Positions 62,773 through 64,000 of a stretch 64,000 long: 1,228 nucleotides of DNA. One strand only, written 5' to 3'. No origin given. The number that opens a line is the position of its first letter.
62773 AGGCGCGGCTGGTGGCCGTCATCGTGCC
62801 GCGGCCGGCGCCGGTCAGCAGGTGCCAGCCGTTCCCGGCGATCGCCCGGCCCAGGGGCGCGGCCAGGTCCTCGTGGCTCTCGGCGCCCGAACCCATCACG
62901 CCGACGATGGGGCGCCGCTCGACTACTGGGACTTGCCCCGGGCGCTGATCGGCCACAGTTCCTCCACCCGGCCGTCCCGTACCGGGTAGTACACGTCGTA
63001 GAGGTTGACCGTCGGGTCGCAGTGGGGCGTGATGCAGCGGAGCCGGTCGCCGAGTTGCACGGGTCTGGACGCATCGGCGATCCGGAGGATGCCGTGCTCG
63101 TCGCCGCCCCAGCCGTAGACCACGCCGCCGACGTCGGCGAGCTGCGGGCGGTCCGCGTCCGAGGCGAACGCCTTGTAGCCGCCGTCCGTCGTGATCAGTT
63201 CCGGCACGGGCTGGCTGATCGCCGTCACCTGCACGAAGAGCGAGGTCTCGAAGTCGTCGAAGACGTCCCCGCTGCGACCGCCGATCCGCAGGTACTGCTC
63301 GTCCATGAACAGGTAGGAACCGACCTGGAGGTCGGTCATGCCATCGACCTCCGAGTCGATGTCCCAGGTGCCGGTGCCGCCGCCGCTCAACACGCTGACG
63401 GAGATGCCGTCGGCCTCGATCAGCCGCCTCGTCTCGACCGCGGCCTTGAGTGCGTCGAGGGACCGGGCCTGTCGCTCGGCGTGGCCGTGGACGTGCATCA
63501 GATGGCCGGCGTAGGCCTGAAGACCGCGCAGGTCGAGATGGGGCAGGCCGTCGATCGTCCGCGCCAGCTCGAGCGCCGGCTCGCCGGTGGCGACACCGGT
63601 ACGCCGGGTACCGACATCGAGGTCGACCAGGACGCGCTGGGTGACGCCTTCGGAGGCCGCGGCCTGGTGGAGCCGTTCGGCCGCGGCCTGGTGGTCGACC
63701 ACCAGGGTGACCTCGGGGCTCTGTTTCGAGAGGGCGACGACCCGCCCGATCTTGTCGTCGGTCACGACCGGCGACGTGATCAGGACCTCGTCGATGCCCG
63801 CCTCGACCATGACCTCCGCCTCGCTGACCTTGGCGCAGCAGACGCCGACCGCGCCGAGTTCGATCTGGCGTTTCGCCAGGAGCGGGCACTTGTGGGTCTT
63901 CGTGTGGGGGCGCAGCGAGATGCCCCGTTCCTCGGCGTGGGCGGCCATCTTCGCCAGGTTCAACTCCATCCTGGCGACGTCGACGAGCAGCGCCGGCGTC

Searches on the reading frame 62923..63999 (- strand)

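Call 17: search_protein_families(library=ncbifam, proteins=[window:62923-63999:-], max_evalue=1e-15)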
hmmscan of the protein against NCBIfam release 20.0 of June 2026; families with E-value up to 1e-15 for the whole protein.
window:62923-63999:- (358 aa): 1 family
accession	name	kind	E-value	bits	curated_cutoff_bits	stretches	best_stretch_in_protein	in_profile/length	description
NF045642.2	HdxyAspAldBhcC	equivalog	2.3e-91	306.8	690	1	1-357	29-386/387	3-hydroxy-D-aspartate aldolase BhcC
